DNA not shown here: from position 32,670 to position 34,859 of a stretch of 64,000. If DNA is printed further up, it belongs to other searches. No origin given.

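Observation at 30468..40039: Candidate amino-acid / N-acyl-amino-acid conversion island. Enolase-superfamily racemase-like gene, M20 amidohydrolase, AOR, Liv ABC transporter and a GNAT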

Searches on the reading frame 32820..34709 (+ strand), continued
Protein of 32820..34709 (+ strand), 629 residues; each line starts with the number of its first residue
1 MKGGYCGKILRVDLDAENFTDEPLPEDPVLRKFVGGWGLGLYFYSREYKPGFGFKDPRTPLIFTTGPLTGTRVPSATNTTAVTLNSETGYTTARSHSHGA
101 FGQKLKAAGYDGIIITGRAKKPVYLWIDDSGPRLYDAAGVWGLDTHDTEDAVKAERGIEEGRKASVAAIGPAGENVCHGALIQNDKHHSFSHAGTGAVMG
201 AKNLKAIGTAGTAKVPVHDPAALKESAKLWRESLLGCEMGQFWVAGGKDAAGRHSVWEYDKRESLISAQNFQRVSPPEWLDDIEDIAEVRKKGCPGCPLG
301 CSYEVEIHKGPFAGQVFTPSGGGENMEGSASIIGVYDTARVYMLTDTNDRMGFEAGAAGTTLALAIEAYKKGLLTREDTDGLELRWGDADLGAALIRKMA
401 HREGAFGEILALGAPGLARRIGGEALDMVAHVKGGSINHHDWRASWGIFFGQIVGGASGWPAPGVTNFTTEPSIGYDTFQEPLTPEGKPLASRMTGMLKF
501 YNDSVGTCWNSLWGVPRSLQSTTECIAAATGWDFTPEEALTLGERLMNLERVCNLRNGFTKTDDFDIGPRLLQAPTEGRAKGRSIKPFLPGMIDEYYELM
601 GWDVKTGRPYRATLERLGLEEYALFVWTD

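Call 43: find_homologous_proteins(query=window:32820-34706:+, max_evalue=1e-60)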
Query window:32820-34706:+ (629 aa): 3872 proteins with E <= 1e-60 among 8000 candidates; the best 120 are listed.
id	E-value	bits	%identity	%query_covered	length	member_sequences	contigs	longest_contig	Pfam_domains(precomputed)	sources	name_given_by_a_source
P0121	0.0e+0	1476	100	100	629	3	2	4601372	PF02730.21,PF01314.24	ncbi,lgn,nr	ncbi:MAG: hypothetical protein M5U22_09700 [Thermoleophilia bacterium]|nr:hypothetical protein [Ther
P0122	0.0e+0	1140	77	100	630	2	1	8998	PF02730.21,PF01314.24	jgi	-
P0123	0.0e+0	1126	75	100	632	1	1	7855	PF02730.21,PF01314.24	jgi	-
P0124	0.0e+0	1101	73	100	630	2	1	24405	PF02730.21,PF01314.24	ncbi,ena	-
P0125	0.0e+0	1064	71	100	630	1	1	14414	PF02730.21,PF01314.24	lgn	-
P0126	0.0e+0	1058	70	99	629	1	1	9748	PF02730.21,PF01314.24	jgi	-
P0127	2.7e-267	907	62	100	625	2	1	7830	PF02730.21,PF01314.24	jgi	jgi:aldehyde:ferredoxin oxidoreductase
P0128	5.3e-261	886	61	100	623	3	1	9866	PF02730.21,PF01314.24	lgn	-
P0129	1.7e-254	864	61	99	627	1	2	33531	PF02730.21,PF01314.24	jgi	-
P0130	2.2e-232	791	56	99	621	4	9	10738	PF02730.21,PF01314.24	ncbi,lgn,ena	-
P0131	5.6e-218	744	53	100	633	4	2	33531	PF02730.21,PF01314.24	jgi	-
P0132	1.3e-210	719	51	99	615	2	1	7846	PF02730.21,PF01314.24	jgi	-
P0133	3.2e-210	718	53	98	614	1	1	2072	PF02730.21,PF01314.24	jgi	jgi:aldehyde:ferredoxin oxidoreductase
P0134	1.3e-209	716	51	100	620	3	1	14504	PF02730.21,PF01314.24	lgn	-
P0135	2.4e-208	712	52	100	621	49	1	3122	PF02730.21,PF01314.24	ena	-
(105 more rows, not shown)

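Call 44: find_encoding_contigs(protein=P0124, flank=10000, max_places=2)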
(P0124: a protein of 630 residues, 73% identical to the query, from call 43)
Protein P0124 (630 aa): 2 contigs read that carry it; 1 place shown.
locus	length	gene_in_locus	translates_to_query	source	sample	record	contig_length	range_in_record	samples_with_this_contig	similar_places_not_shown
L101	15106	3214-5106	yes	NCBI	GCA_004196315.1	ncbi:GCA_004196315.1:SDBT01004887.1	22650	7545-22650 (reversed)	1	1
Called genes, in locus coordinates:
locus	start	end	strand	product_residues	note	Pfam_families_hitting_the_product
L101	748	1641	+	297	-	PF01418:HTH_6, PF01380:SIS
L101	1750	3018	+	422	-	PF07883:Cupin_2 (faint), PF00190:Cupin_1 (weak)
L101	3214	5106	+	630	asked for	PF02730:AFOR_N, PF01314:AFOR_C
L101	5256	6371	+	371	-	PF02746:MR_MLE_N, PF13378:MR_MLE_C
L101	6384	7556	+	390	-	PF01546:Peptidase_M20, PF07687:M20_dimer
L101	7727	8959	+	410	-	PF13433:Peripla_BP_5, PF13458:Peripla_BP_6, PF13433:Peripla_BP_5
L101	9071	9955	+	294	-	PF02653:BPD_transp_2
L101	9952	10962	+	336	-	PF02653:BPD_transp_2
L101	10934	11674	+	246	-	PF00005:ABC_tran, PF12399:BCA_ABC_TP_C (weak)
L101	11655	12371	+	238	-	PF00005:ABC_tran, PF13304:AAA_21 (faint)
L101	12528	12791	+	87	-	-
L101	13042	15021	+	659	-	PF00724:Oxidored_FMN, PF03486:HI0933_like (faint), PF01494:FAD_binding_3 (faint), PF00890:FAD_binding_2 (weak), PF07992:Pyr_redox_2, PF12831:FAD_oxidored (weak), PF13738:Pyr_redox_3, PF00070:Pyr_redox, +4 more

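Call 45: find_encoding_contigs(protein=P0125, flank=10000, max_places=2)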
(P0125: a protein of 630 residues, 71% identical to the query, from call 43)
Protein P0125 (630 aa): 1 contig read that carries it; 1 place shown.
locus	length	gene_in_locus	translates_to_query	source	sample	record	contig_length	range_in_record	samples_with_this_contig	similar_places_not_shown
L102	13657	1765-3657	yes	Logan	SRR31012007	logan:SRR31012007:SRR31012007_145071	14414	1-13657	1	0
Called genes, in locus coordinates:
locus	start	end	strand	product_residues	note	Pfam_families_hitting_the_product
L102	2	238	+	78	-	?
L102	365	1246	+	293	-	PF01418:HTH_6, PF01380:SIS (weak)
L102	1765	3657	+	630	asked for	PF02730:AFOR_N, PF01314:AFOR_C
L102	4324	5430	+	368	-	PF02746:MR_MLE_N, PF13378:MR_MLE_C, PF07476:MAAL_C (weak)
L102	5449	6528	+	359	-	-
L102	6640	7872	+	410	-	PF01546:Peptidase_M20, PF07687:M20_dimer (weak)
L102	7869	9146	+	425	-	PF13433:Peripla_BP_5, PF13458:Peripla_BP_6, PF01094:ANF_receptor, PF13433:Peripla_BP_5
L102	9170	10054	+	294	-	PF02653:BPD_transp_2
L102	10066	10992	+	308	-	PF02653:BPD_transp_2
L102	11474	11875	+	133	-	-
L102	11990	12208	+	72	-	-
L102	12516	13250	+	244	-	PF00005:ABC_tran, PF12399:BCA_ABC_TP_C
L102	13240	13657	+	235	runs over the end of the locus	PF00005:ABC_tran, PF02463:SMC_N (faint), PF13304:AAA_21 (faint)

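Call 46: find_encoding_contigs(protein=P0129, flank=10000, max_places=2)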
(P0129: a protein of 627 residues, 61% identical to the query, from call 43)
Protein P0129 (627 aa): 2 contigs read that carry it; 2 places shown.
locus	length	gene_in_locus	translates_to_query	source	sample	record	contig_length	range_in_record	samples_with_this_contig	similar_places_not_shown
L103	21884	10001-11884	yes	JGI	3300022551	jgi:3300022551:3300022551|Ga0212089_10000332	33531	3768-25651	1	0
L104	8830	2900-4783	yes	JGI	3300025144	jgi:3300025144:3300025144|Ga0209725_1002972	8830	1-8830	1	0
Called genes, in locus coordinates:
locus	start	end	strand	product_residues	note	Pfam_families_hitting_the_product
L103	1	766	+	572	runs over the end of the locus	PF00890:FAD_binding_2, PF01266:DAO, PF07992:Pyr_redox_2 (faint), PF02910:Succ_DH_flav_C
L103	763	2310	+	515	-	PF13085:Fer2_3, PF13187:Fer4_9 (faint), PF13237:Fer4_10 (faint), PF13183:Fer4_8, PF12838:Fer4_7 (weak), PF13534:Fer4_17 (weak), PF02754:CCG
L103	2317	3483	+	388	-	PF03692:CxxCxxCC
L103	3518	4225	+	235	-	PF03737:RraA-like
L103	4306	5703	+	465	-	PF03972:MmgE_PrpD_N, PF19305:MmgE_PrpD_C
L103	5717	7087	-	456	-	PF03972:MmgE_PrpD_N, PF19305:MmgE_PrpD_C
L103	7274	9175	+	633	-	PF02730:AFOR_N, PF01314:AFOR_C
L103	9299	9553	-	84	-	-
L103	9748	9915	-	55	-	-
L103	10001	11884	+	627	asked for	PF02730:AFOR_N, PF01314:AFOR_C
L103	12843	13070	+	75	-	-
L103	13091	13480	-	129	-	PF00190:Cupin_1, PF05899:Cupin_3 (weak), PF07883:Cupin_2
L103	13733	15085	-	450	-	PF00202:Aminotran_3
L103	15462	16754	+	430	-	PF04389:Peptidase_M28 (weak), PF01546:Peptidase_M20, PF07687:M20_dimer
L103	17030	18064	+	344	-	PF04166:PdxA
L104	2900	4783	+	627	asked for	PF02730:AFOR_N, PF01314:AFOR_C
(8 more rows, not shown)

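Call 47: search_protein_families(library=ncbifam, proteins=[L101:1750-3018:+, L102:5449-6528:+, L101:748-1641:+, L101:13042-15021:+, L101:12528-12791:+, L102:11474-11875:+], max_evalue=0.01)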
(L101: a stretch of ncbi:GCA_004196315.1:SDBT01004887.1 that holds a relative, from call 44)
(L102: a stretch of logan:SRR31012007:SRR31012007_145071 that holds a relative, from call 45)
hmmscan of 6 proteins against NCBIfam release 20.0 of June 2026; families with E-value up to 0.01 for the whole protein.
L101:1750-3018:+ (422 aa): 2 families
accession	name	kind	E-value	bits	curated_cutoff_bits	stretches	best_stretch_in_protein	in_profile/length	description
NF049940.1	MandnitrLy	equivalog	0.0023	17.7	140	0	327-413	47-119/130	(R)-mandelonitrile lyase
TIGR03037.1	anthran_nbaC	equivalog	0.0051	16.8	145.95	0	329-387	42-93/159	3-hydroxyanthranilate 3,4-dioxygenase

L102:5449-6528:+ (359 aa): 0 families

L101:748-1641:+ (297 aa): 6 families
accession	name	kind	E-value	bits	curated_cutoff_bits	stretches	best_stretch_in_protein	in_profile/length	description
NF046014.1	sap1_reg_SapR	equivalog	3.5e-10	39.8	500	1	14-274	6-280/295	sap1 transcriptional regulator SapR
NF008451.0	PRK11302.1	subfamily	5.6e-09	35.9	296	1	18-139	12-133/286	transcriptional regulator HexR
NF040776.2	AlsR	equivalog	5.8e-08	32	400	1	18-138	13-134/279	transcriptional repressor AlsR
NF008590.0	PRK11557.1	equivalog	4.6e-07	29.5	355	1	18-142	12-139/282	MurR/RpiR family transcriptional regulator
NF008458.0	PRK11337.1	equivalog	1.4e-06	27.5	378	1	16-134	23-141/293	MurR/RpiR family transcriptional regulator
NF010701.0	PRK14101.1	equivalog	0.00021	19.6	920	1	16-74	350-408/638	bifunctional transcriptional regulator/glucokinase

L101:13042-15021:+ (659 aa): 136 families (the best 25 are shown)
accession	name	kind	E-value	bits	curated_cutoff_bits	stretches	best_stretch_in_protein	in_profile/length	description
NF041087.1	bile_acid_BaiCD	equivalog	2.2e-129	432.5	825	1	3-659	2-642/642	bile acid Fe-S flavoenzyme BaiCD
NF045599.1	bili_reduct_long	exception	6.8e-129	431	750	1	5-659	1-641/641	bilirubin reductase, long form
TIGR03997.1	mycofact_OYE_2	equivalog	2.8e-114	382.8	793.15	1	4-659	1-645/645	mycofactocin system FadH/OYE family oxidoreductase 2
TIGR03996.1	mycofact_OYE_1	hypoth_equivalog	9.4e-54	183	627.9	1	36-652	31-629/633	mycofactocin system FadH/OYE family oxidoreductase 1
NF045592.1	bili_reduct_N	equivalog_domain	1.7e-53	182.1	425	1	4-379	1-363/363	bilirubin reductase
NF010047.0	PRK13523.1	equivalog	3.2e-42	144.8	431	1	1-350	1-323/339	NADPH dehydrogenase NamA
NF006101.0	PRK08255.1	equivalog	1.1e-32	113.1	1078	1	4-344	398-727/768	bifunctional salicylyl-CoA 5-hydroxylase/oxidoreductase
NF007899.0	PRK10605.1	subfamily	5.2e-27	95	403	1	2-207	3-221/365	N-ethylmaleimide reductase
TIGR01350.1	lipoamide_DH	equivalog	5.5e-23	81.4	408.8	1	477-620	128-271/461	dihydrolipoyl dehydrogenase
NF004943.0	PRK06292.2-1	equivalog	1.7e-22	79.8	432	1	478-619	129-271/456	dihydrolipoyl dehydrogenase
TIGR02053.1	MerA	equivalog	6.5e-19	68.3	454.45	1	480-620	129-270/465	mercury(II) reductase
NF004947.0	PRK06292.2-5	equivalog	5.7e-18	65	592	1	480-621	131-273/474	dihydrolipoyl dehydrogenase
NF004992.0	PRK06370.1-4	equivalog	9.6e-18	63.9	629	1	483-620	135-272/459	FAD-containing oxidoreductase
NF003437.0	PRK04965.1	equivalog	1.6e-17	63.6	392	1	482-626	101-247/378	NADH:flavorubredoxin reductase NorW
NF046103.1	NOXase_Strep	equivalog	2.2e-17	63.2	600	1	481-624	102-250/442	H2O-forming NADH oxidase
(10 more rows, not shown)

L101:12528-12791:+ (87 aa): 3 families
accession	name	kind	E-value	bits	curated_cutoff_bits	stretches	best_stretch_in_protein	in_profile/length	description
TIGR02666.1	moaA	equivalog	4.4e-12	45.6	284.05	1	1-87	28-118/336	GTP 3',8-cyclase MoaA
TIGR02668.1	moaA_archaeal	equivalog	1.3e-07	30.9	325.25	1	12-85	37-110/303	GTP 3',8-cyclase MoaA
NF001199.0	PRK00164.2-1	equivalog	2.3e-07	30.3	231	1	11-85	38-112/308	GTP 3',8-cyclase MoaA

L102:11474-11875:+ (133 aa): 0 families

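Call 48: search_protein_families(library=pfam, proteins=[L101:1750-3018:+, L102:5449-6528:+, L102:11474-11875:+, L101:12528-12791:+], max_evalue=1)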
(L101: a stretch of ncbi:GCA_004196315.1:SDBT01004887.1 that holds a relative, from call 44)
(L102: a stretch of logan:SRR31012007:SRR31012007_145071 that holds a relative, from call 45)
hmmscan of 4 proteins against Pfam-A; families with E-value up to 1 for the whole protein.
L101:1750-3018:+ (422 aa): 7 families
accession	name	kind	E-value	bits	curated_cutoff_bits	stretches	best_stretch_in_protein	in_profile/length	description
PF07883.17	Cupin_2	-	2.2e-12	46.9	27.2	2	321-384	4-56/70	Cupin domain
PF00190.28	Cupin_1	-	1.1e-10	41.7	22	2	319-384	37-99/151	Cupin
PF03079.20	ARD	-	2.6e-05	24.9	27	1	328-382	85-133/157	ARD/ARD' family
PF02311.25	AraC_binding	-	3e-05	24.2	21.1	1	326-390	14-67/135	AraC-like ligand binding domain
PF02041.22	Auxin_BP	-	0.00056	20.1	21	1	119-164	61-107/167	Auxin binding protein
PF06560.17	GPI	-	0.00085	19.1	20.7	1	333-384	74-131/182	Glucose-6-phosphate isomerase (GPI)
PF12973.13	Cupin_7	-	0.088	13.1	27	1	317-345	35-63/105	ChrR Cupin-like domain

L102:5449-6528:+ (359 aa): 0 families

L102:11474-11875:+ (133 aa): 0 families

L101:12528-12791:+ (87 aa): 1 family
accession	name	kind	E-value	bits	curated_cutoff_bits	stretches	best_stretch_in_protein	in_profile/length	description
PF04055.27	Radical_SAM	-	0.0063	17.1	29.5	1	9-85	22-103/166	Radical SAM superfamily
